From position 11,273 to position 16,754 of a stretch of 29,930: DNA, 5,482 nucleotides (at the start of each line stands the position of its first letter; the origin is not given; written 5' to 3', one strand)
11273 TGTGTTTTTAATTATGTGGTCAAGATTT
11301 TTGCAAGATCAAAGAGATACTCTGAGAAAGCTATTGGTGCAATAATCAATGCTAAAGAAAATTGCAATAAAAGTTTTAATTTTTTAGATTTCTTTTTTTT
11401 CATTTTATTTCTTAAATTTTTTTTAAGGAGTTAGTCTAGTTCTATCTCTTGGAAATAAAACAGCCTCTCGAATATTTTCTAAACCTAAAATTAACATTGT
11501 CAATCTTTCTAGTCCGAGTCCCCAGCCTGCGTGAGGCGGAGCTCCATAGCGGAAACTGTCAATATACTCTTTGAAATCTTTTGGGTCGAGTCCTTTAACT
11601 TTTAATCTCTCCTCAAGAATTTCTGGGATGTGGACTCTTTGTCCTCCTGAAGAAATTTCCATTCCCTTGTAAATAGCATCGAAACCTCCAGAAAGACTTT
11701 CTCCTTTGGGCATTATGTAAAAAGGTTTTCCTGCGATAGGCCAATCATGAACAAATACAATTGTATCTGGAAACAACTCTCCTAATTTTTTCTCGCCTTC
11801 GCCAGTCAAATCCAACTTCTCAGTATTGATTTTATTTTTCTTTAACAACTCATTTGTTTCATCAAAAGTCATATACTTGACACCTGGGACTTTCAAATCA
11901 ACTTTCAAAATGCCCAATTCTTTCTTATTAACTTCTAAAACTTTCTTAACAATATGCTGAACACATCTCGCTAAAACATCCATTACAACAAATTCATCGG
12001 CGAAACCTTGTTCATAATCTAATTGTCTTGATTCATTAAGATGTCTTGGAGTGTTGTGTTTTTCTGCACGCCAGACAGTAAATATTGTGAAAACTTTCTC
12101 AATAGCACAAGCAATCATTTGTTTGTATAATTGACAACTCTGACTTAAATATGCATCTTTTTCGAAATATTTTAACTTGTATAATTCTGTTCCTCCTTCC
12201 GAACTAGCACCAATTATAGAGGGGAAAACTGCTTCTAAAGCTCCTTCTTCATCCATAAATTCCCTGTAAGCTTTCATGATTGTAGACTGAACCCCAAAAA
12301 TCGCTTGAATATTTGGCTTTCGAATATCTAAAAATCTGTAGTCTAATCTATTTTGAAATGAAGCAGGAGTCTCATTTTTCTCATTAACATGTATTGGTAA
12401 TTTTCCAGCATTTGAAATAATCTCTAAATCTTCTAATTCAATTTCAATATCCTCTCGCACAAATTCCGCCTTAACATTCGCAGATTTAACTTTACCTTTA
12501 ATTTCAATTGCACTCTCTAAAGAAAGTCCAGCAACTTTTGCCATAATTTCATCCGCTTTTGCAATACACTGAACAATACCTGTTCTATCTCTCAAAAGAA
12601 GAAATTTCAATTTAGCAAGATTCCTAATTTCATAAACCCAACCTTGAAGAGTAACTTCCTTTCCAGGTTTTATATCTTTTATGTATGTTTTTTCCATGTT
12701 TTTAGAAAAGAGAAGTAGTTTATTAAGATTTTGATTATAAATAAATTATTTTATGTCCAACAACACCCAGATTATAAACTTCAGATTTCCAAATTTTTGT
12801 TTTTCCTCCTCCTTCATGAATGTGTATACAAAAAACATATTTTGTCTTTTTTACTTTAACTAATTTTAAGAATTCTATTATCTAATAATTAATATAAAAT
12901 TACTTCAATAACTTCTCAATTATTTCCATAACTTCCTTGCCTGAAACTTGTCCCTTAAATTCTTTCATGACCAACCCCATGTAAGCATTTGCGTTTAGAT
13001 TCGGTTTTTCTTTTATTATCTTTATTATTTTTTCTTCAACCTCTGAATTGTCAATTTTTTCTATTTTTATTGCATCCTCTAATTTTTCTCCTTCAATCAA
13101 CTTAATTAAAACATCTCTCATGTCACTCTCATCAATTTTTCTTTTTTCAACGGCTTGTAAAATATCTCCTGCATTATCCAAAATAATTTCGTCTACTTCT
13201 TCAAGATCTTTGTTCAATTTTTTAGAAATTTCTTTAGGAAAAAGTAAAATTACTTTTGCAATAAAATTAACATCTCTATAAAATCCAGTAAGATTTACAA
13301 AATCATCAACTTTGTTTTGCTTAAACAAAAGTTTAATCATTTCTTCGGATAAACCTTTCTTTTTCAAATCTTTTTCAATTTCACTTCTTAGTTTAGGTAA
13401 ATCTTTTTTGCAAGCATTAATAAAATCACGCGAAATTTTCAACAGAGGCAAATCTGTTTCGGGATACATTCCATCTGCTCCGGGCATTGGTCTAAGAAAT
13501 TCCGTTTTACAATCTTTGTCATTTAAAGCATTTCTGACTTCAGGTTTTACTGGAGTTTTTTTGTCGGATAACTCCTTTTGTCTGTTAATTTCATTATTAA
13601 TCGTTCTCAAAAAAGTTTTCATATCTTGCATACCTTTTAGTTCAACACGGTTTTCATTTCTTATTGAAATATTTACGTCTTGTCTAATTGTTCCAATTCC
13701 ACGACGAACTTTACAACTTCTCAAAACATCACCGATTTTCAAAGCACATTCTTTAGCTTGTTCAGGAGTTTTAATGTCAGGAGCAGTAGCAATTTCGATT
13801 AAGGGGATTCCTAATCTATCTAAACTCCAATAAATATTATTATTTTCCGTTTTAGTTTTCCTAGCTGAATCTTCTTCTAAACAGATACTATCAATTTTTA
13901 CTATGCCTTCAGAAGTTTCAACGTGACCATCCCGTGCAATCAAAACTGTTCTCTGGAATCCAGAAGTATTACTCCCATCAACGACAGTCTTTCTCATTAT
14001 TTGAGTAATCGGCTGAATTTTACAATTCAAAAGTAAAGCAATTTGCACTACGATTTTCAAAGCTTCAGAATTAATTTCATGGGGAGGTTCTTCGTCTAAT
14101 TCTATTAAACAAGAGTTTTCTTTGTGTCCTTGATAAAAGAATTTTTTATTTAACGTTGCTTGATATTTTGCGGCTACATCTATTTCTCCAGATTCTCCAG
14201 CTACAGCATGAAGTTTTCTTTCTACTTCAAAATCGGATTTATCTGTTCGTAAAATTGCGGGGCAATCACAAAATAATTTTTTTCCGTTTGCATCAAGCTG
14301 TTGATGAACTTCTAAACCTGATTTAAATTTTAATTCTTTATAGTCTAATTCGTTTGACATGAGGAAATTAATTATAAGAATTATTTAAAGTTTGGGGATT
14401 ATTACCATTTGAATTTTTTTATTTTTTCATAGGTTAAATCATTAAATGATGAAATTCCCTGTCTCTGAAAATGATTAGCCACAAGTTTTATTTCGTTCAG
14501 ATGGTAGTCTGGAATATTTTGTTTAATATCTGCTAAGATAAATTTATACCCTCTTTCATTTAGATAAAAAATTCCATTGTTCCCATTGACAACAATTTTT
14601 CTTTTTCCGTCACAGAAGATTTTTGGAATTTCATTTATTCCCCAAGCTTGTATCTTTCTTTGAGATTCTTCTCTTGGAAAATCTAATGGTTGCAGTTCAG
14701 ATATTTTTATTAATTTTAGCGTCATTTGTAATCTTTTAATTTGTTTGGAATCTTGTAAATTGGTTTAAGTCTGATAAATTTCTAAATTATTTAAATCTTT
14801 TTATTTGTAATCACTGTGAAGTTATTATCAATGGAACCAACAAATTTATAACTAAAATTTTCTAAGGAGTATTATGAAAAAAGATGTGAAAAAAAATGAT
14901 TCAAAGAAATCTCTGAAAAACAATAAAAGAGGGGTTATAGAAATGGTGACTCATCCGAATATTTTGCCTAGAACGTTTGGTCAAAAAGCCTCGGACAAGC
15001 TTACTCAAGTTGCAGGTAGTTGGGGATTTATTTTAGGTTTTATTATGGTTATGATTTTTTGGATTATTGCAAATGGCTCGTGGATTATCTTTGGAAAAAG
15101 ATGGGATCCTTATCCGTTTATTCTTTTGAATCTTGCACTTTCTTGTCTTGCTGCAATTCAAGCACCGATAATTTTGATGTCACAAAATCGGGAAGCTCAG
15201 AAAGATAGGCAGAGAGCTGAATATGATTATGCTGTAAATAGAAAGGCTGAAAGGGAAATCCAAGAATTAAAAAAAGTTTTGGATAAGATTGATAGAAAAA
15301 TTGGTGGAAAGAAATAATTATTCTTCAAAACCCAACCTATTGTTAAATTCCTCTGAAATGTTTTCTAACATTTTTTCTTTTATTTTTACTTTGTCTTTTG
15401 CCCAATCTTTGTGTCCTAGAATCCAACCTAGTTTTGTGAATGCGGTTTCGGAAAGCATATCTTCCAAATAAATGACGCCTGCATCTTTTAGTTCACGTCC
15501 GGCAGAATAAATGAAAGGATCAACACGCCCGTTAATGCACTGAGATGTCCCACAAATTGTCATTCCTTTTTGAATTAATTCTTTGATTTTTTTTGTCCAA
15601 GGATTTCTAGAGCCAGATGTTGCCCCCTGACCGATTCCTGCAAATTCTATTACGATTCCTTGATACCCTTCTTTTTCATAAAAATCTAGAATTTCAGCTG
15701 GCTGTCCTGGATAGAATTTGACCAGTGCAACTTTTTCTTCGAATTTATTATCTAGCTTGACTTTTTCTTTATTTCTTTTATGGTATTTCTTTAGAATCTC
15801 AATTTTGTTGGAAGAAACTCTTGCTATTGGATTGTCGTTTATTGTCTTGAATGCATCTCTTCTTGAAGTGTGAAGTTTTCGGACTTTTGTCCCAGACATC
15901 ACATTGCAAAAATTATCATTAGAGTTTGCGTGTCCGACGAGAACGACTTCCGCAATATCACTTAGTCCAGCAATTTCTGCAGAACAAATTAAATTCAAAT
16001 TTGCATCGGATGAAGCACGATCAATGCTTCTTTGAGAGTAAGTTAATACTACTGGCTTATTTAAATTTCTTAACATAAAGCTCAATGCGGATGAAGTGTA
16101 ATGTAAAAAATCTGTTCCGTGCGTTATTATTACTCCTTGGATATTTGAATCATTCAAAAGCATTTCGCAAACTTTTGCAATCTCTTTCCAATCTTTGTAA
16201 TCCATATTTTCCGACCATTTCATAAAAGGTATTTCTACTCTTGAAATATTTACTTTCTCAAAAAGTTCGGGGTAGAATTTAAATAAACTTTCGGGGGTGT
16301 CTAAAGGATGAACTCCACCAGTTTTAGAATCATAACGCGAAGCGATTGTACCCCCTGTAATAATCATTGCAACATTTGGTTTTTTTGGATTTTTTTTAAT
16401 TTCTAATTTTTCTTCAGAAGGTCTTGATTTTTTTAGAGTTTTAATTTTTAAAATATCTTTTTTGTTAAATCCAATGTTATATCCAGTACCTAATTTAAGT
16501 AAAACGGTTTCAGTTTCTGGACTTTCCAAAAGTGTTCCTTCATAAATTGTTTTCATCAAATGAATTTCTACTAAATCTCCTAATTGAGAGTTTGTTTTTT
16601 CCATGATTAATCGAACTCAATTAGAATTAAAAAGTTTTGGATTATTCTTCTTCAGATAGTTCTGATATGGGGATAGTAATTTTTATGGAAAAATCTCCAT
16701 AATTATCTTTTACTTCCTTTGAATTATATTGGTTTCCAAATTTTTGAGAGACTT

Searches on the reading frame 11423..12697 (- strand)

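Call 33: search_protein_families(library=pfam, proteins=[window:11423-12697:-], max_evalue=0.00001)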
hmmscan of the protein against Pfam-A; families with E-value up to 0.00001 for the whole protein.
window:11423-12697:- (424 aa): 2 families
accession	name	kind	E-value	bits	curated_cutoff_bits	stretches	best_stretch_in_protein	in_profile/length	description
PF00152.25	tRNA-synt_2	-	1.1e-70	238.5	25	1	116-418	4-307/308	tRNA synthetases class II (D, K and N)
PF01336.31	tRNA_anti-codon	-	6.6e-13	48.9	27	1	15-94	1-75/75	OB-fold nucleic acid binding domain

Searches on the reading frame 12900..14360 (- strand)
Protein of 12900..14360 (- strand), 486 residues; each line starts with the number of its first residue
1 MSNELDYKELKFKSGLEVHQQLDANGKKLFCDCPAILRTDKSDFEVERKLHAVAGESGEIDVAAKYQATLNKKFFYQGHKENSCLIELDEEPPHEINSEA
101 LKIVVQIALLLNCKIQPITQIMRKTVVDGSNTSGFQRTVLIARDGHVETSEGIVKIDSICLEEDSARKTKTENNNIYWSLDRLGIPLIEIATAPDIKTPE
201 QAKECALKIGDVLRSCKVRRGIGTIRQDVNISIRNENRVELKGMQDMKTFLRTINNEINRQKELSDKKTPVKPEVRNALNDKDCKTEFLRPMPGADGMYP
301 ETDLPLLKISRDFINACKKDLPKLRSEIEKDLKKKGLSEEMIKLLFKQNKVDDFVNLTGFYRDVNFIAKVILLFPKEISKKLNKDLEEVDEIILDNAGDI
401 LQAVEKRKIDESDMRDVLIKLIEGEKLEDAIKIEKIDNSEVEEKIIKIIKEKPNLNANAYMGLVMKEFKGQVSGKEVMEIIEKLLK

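Call 33: search_protein_families(library=pfam, proteins=[window:12900-14360:-], max_evalue=0.00001)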
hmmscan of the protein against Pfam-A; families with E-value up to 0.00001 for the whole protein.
window:12900-14360:- (486 aa): 1 family
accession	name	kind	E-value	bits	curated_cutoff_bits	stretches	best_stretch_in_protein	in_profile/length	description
PF02934.20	GatB_N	-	3.3e-55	187.7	23.4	1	14-314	3-276/277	GatB/GatE catalytic domain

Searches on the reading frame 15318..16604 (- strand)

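Call 34: search_protein_families(library=pfam, proteins=[window:15318-16604:-], max_evalue=0.00001)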
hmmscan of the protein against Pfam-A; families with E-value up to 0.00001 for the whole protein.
window:15318-16604:- (428 aa): 3 families
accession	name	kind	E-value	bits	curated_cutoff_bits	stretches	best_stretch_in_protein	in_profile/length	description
PF00710.25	Asparaginase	-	9.4e-52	175.8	22.5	1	77-273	1-190/193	Asparaginase, N-terminal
PF17763.6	Asparaginase_C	-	4.6e-23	81.8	34.6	1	291-400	1-105/114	Glutaminase/Asparaginase C-terminal domain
PF18195.6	GatD_N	-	7.9e-11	41.6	25.7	1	8-57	3-54/54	GatD N-terminal domain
